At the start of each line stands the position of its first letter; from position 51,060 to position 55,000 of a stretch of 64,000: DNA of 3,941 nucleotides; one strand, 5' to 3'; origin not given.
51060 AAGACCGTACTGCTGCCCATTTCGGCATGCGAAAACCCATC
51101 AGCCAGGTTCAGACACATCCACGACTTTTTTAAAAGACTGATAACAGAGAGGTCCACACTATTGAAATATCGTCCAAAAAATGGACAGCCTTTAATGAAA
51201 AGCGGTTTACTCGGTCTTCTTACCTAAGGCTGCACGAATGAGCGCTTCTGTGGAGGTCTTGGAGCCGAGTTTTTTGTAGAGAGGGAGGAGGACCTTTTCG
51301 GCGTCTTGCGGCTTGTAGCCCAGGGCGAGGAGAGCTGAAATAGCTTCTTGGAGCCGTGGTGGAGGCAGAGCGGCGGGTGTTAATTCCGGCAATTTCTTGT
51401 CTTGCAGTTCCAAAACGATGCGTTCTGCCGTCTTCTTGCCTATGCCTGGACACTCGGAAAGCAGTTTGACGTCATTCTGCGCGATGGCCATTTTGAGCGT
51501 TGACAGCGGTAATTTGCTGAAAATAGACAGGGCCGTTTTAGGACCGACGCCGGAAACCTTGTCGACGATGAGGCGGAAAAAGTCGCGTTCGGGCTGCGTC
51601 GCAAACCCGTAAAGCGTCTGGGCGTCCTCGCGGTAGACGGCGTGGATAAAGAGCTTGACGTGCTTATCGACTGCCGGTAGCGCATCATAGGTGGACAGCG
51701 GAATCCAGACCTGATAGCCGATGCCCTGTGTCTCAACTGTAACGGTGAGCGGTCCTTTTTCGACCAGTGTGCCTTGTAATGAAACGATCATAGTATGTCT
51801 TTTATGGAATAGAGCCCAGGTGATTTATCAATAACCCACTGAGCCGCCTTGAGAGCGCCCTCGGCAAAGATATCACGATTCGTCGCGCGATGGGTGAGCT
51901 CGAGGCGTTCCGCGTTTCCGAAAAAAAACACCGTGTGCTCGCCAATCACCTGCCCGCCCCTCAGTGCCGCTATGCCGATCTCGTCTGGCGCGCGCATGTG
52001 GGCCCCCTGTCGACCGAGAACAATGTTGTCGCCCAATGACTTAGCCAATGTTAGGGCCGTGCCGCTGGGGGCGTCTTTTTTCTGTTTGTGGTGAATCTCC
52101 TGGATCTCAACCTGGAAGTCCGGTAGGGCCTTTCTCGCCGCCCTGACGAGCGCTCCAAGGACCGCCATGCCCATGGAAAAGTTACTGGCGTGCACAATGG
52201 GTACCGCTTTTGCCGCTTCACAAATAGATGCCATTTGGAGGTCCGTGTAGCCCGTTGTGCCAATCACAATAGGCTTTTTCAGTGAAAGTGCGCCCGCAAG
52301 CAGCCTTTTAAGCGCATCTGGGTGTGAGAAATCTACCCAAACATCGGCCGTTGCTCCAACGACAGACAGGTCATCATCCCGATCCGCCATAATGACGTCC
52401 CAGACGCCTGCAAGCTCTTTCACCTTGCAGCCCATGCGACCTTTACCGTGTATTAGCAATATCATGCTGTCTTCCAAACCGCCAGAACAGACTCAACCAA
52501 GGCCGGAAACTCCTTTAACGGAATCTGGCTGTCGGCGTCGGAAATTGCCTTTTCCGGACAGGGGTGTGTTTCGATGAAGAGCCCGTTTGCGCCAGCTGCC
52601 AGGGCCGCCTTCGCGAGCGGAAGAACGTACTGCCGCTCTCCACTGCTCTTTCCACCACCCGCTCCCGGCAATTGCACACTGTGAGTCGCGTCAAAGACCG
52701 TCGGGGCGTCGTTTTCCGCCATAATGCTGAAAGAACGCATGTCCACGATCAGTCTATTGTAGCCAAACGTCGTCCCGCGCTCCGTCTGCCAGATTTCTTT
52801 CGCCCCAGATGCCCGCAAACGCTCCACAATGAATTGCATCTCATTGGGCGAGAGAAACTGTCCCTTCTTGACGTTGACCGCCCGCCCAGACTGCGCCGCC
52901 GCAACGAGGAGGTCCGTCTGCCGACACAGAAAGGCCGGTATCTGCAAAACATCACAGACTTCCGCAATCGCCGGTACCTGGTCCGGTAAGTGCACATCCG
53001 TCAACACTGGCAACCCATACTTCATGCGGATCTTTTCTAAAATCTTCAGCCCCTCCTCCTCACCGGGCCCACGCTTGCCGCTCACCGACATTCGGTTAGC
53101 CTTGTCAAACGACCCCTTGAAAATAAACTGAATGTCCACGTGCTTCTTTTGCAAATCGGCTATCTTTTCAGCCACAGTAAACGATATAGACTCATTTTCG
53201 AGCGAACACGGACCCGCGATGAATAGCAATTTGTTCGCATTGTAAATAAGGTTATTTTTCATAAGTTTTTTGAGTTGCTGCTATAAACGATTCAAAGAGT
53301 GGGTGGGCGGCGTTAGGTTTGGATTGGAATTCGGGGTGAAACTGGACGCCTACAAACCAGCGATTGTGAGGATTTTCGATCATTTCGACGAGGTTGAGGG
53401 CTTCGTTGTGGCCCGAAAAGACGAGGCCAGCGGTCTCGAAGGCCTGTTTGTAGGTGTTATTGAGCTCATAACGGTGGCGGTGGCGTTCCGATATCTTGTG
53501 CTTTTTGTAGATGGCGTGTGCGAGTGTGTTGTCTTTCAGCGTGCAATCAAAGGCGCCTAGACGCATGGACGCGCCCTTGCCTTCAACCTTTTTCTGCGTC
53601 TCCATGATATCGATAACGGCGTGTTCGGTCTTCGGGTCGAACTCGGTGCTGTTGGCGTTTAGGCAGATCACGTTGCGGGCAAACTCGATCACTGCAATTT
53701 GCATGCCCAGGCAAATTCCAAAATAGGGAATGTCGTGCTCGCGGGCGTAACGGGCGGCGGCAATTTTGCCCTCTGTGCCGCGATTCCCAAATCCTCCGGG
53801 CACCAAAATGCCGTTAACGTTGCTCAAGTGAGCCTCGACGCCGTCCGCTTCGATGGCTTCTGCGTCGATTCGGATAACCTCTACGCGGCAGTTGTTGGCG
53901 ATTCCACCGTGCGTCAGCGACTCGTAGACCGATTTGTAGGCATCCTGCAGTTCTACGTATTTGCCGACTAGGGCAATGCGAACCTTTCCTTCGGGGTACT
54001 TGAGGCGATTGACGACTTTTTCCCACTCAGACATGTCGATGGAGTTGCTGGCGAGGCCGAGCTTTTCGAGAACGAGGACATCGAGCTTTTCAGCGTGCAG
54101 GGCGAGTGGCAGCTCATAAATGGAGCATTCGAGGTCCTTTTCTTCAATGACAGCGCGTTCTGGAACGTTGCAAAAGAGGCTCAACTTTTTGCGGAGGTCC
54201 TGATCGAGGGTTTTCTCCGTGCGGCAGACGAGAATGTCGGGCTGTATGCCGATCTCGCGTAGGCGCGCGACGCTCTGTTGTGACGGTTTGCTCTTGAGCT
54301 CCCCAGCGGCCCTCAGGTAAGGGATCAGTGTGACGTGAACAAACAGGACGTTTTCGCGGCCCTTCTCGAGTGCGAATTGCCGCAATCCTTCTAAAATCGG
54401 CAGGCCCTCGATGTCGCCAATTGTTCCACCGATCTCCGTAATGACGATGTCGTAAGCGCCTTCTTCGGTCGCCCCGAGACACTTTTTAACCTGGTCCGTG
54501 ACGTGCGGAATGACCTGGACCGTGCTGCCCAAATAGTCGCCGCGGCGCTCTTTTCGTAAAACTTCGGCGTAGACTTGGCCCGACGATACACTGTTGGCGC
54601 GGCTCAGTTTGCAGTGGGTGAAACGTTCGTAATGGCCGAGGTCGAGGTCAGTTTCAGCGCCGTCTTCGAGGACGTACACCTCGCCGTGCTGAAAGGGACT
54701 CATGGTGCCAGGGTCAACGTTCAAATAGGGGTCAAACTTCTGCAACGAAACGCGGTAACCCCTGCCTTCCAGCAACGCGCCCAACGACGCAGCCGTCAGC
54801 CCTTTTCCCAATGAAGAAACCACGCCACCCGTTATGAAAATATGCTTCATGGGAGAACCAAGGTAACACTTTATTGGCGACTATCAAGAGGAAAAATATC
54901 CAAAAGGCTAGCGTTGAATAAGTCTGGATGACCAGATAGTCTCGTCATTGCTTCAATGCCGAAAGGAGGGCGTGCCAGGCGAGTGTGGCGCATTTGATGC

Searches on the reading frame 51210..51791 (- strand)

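Call 48: search_protein_families(library=pfam, proteins=[window:51210-51791:-], max_evalue=0.0001)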
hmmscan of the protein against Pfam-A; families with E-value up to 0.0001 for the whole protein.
window:51210-51791:- (194 aa): 5 families
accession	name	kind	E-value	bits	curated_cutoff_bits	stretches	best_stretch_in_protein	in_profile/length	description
PF01330.27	RuvA_N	-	7.6e-21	74.4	23.6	1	1-62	1-61/61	RuvA N terminal domain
PF14520.12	HHH_5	-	2.6e-17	63.5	27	1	76-131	4-57/57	Helix-hairpin-helix domain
PF07499.19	RuvA_C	-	9.2e-12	45.7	24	1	147-189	3-43/47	RuvA, C-terminal domain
PF00633.29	HHH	-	1.6e-09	37.5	24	0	103-126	5-28/30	Helix-hairpin-helix motif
PF21176.3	RecR_HhH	-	7e-06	26.2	27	0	111-129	8-26/45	RecR, helix-hairpin-helix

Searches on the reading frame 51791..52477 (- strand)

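Call 48: search_protein_families(library=pfam, proteins=[window:51791-52477:-], max_evalue=0.0001)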
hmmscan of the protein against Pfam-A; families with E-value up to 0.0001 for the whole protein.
window:51791-52477:- (229 aa): 2 families
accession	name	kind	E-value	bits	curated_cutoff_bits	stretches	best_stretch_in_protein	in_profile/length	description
PF05173.19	DapB_C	-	7.2e-42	142.7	27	1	103-229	1-121/121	Dihydrodipicolinate reductase, C-terminus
PF01113.26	DapB_N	-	4.9e-18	65.8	25.6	1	35-100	59-124/124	Dihydrodipicolinate reductase, N-terminus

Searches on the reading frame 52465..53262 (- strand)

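Call 47: search_protein_families(library=pfam, proteins=[window:52465-53262:-], max_evalue=0.0001)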
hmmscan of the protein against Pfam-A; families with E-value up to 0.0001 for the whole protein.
window:52465-53262:- (266 aa): 1 family
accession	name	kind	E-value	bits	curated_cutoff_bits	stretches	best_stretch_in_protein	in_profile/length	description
PF00793.26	DAHP_synth_1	-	1.2e-65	221.6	25.5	1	8-254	14-256/270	DAHP synthetase I family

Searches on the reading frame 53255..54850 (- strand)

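Call 47: search_protein_families(library=pfam, proteins=[window:53255-54850:-], max_evalue=0.0001)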
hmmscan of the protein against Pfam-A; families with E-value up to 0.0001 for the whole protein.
window:53255-54850:- (532 aa): 3 families
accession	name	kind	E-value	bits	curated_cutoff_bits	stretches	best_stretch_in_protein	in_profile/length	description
PF06418.20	CTP_synth_N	-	1.3e-117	392.3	26.1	1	2-266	1-265/265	CTP synthase N-terminus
PF00117.34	GATase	-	5.7e-44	150.5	22.8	1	301-524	2-189/190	Glutamine amidotransferase class-I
PF07722.19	Peptidase_C26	-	1.7e-07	31.6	20.5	1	363-507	95-219/219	Peptidase C26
